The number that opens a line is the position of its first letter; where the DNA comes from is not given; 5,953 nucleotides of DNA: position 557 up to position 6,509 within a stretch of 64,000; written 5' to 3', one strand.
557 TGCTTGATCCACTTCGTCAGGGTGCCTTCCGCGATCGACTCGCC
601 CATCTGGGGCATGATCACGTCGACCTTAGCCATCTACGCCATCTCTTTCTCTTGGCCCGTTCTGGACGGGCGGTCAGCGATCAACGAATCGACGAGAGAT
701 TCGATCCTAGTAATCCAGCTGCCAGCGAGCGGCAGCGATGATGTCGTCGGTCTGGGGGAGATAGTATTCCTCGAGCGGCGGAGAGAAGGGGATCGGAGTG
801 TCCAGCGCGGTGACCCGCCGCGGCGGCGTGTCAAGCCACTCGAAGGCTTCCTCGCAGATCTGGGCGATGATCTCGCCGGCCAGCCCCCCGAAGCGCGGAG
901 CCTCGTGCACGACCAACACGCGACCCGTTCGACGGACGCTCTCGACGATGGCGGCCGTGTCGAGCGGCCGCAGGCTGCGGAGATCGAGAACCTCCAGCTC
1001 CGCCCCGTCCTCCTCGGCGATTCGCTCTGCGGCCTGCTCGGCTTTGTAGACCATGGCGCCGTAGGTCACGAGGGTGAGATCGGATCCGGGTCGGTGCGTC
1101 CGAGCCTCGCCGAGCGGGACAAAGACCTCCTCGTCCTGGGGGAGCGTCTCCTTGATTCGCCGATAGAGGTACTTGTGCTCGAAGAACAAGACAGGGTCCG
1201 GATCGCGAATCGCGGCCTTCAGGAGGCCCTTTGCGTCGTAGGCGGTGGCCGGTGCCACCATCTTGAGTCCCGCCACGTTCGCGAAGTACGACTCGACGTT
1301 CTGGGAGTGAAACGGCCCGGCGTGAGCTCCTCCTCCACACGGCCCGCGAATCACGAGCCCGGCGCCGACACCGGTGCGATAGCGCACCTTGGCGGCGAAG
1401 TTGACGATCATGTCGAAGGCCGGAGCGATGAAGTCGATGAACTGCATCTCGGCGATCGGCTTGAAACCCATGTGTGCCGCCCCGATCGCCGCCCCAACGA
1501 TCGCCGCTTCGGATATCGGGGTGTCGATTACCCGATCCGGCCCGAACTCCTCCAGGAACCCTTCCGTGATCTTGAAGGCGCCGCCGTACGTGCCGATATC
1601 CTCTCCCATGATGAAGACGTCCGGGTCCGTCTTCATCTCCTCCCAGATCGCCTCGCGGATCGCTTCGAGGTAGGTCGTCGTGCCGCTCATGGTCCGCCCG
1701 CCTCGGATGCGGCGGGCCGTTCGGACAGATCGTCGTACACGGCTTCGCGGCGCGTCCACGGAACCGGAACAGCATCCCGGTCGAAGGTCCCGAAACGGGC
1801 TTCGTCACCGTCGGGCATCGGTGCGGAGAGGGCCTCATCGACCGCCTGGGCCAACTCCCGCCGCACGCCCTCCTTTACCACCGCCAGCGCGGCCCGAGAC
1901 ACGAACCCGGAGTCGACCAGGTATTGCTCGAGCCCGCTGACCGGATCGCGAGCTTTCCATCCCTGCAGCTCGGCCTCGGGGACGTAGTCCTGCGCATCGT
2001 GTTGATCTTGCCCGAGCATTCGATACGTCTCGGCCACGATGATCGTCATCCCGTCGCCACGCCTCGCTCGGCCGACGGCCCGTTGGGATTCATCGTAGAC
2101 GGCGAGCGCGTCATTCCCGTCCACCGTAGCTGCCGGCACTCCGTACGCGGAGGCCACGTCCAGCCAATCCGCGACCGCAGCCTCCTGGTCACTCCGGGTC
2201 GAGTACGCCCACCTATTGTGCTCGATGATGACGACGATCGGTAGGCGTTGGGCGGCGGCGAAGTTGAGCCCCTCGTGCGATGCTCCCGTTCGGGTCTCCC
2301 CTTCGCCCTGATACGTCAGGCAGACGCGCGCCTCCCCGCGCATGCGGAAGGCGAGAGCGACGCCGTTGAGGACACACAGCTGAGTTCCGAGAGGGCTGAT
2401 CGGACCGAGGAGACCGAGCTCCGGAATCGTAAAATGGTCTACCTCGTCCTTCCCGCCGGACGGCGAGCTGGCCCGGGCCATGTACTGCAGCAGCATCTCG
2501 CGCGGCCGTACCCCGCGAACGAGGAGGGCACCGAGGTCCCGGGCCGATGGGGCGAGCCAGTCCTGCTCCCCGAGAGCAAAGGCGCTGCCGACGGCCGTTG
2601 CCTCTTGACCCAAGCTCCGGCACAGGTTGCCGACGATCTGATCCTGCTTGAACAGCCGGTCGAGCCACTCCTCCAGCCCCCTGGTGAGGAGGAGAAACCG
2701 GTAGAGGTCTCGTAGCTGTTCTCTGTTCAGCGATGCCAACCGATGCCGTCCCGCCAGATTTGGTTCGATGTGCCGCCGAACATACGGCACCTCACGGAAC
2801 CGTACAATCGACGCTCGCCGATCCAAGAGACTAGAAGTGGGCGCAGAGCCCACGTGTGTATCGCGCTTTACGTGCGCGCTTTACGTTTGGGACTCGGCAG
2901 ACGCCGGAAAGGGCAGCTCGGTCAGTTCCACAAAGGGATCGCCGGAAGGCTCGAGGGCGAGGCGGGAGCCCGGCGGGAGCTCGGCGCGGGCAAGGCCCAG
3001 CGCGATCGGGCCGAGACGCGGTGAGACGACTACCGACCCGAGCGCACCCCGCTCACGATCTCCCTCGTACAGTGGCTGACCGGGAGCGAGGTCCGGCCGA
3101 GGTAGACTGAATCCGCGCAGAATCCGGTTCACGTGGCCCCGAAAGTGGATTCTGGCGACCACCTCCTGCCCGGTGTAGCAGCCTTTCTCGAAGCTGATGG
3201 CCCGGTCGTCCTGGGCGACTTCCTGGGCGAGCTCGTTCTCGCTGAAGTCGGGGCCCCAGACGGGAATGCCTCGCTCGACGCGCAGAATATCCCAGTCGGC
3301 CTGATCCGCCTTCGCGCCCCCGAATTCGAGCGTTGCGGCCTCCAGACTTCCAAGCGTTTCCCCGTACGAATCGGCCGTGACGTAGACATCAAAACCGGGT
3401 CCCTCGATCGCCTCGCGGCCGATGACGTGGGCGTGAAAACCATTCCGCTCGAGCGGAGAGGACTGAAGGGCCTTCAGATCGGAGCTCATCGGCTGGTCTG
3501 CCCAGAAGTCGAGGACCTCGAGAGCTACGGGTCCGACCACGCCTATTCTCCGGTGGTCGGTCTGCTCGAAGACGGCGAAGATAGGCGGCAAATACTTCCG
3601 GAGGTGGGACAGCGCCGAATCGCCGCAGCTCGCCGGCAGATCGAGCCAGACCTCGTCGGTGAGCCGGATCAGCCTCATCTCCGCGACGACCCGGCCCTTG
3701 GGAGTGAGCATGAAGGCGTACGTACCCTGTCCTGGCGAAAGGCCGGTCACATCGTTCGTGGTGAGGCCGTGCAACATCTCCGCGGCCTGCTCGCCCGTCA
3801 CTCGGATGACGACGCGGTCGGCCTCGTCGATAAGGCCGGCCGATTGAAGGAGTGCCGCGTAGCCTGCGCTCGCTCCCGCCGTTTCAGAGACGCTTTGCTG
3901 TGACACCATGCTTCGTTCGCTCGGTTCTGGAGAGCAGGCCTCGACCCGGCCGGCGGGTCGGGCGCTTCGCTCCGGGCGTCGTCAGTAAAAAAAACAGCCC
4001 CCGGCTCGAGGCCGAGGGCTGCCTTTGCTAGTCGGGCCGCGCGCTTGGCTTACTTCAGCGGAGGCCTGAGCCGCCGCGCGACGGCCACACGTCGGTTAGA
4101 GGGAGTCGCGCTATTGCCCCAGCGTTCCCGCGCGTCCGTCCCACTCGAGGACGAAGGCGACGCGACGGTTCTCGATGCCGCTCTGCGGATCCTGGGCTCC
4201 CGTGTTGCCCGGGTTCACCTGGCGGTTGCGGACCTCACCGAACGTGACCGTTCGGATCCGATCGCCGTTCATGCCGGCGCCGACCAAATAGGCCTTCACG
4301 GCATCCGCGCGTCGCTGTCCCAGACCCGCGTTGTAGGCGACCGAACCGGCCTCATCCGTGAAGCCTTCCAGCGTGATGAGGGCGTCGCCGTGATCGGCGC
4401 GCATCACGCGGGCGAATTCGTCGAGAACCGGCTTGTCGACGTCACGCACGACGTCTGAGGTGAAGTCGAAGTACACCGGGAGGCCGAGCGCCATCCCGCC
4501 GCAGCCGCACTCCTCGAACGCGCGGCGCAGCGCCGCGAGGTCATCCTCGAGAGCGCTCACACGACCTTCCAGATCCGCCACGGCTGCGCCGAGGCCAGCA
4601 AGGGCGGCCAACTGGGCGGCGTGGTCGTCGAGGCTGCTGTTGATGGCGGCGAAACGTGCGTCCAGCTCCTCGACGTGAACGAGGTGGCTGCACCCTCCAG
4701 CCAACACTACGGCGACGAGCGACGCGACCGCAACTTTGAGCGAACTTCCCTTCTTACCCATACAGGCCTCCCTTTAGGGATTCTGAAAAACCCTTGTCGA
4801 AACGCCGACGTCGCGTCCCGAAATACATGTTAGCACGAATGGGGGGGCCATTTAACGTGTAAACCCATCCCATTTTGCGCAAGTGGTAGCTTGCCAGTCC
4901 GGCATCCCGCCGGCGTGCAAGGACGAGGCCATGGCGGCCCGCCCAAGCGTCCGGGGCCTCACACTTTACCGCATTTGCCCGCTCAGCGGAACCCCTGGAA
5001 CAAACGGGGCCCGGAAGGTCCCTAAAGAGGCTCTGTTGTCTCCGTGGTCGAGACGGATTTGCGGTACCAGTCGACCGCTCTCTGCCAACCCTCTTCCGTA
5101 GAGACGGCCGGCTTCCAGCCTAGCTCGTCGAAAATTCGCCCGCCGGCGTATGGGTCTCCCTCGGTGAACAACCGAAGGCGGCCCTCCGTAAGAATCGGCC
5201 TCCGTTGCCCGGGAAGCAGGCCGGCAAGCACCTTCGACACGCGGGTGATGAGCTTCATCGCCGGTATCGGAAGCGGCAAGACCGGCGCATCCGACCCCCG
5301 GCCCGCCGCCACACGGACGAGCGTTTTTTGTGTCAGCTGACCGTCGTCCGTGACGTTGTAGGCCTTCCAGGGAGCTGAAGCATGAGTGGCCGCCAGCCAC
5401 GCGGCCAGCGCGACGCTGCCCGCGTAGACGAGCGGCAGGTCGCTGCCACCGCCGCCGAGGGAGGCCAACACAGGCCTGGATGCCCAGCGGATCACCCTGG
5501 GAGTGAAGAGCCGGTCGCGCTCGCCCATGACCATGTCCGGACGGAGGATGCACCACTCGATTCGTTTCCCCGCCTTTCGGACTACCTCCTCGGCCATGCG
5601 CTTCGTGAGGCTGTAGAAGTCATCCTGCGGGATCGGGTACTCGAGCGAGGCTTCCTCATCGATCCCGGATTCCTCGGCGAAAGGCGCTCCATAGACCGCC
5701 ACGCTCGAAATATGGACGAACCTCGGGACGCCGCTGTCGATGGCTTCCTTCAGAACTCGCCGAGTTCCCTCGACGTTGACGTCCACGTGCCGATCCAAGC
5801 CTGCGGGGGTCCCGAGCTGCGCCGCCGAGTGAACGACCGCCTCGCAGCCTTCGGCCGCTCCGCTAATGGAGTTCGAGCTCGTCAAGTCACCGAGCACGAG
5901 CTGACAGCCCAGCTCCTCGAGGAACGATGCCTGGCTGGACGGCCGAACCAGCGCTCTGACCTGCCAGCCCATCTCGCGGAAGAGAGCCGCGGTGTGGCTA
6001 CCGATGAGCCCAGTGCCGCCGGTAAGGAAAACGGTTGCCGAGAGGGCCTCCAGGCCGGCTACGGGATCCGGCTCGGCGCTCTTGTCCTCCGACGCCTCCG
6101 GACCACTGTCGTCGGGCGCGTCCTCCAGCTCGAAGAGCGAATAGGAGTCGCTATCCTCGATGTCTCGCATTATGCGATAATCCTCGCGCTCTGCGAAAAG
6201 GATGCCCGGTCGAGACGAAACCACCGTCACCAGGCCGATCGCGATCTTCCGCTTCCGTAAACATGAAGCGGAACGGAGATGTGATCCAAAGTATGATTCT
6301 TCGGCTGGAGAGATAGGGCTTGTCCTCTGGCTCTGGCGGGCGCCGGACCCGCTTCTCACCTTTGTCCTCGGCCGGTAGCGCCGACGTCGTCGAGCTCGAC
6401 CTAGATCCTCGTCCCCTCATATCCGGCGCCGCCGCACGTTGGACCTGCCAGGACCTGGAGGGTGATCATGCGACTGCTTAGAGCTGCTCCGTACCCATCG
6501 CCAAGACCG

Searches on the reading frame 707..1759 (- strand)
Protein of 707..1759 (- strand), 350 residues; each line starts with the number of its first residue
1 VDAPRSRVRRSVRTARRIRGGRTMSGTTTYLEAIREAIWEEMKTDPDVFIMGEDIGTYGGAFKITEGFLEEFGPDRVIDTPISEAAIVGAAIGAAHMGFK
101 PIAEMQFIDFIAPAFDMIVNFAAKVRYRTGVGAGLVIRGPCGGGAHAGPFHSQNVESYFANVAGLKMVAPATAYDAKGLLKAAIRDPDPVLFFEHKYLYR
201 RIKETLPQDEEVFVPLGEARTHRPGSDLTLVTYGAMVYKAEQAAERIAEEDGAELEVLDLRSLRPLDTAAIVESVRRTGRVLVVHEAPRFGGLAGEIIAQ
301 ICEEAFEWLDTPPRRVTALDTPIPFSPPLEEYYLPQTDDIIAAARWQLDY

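Call 56: search_protein_families(library=pfam, proteins=[window:707-1759:-], max_evalue=0.00001)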
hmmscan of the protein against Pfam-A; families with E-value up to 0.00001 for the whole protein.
window:707-1759:- (350 aa): 2 families
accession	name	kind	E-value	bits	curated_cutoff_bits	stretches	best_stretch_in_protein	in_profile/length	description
PF02779.29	Transket_pyr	-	6.8e-40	137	27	1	29-200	4-173/174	Transketolase, pyrimidine binding domain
PF02780.25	Transketolase_C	-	3.3e-37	127.6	25.9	1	217-340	1-124/124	Transketolase, C-terminal domain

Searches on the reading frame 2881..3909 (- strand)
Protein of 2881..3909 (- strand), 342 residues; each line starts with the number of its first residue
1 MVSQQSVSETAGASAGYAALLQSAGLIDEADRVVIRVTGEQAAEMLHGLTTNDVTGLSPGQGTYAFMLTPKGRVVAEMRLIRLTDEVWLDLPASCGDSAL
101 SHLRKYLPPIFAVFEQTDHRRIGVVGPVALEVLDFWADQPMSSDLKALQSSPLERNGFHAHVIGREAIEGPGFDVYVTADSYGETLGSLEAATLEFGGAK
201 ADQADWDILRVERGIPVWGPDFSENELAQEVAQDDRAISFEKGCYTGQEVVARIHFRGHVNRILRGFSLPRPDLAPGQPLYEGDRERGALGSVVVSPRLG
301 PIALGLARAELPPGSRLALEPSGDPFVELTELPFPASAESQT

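Call 56: search_protein_families(library=pfam, proteins=[window:2881-3909:-], max_evalue=0.00001)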
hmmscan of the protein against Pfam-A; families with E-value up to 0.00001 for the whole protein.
window:2881-3909:- (342 aa): 1 family
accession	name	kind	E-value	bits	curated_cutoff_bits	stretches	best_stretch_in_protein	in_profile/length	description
PF01571.26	GCV_T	-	6.2e-28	98.2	25.6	1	17-229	33-248/255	Aminomethyltransferase folate-binding domain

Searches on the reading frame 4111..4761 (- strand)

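Call 56: search_protein_families(library=pfam, proteins=[window:4111-4761:-], max_evalue=0.00001)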
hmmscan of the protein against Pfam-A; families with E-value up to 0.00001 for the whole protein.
window:4111-4761:- (216 aa): 1 family
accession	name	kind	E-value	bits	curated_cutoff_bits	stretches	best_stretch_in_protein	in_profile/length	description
PF00691.25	OmpA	-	1.2e-16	61.3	27.2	1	97-187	1-92/98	OmpA family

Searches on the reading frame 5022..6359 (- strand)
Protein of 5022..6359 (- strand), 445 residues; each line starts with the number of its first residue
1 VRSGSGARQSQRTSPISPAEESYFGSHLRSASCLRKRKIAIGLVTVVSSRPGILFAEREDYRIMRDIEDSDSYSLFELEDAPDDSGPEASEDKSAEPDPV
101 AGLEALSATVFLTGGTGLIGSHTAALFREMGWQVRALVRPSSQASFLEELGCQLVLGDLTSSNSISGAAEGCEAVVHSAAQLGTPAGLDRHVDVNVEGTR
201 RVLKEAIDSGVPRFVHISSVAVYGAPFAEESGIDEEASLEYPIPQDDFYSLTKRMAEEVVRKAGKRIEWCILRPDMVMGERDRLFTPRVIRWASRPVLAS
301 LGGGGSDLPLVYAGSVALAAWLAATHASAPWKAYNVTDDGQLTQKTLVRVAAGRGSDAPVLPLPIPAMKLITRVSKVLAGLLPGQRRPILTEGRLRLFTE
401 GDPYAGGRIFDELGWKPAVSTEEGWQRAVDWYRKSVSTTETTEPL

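Call 56: search_protein_families(library=pfam, proteins=[window:5022-6359:-], max_evalue=0.00001)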
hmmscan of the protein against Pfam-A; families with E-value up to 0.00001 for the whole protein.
window:5022-6359:- (445 aa): 7 families
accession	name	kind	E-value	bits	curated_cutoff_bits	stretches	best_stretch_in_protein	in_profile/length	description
PF01370.27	Epimerase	-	1.3e-33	116.9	20.9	1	110-336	1-239/240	NAD dependent epimerase/dehydratase family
PF01073.25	3Beta_HSD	-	1.4e-27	96.9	22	1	112-332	2-237/280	3-beta hydroxysteroid dehydrogenase/isomerase family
PF13460.12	NAD_binding_10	-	4.9e-20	72.6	27.2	1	114-278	1-147/184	NAD(P)H-binding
PF07993.18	NAD_binding_4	-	4.5e-19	69.1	20.1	1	112-281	1-211/258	Male sterility protein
PF16363.11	GDP_Man_Dehyd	-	2.6e-14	53.9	27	1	112-263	2-167/332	GDP-mannose 4,6 dehydratase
PF05368.20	NmrA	-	5.2e-10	39.8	27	1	109-216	4-104/298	NmrA-like family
PF04321.23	RmlD_sub_bind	-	5.8e-09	35.9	27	1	109-295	2-169/287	RmlD substrate binding domain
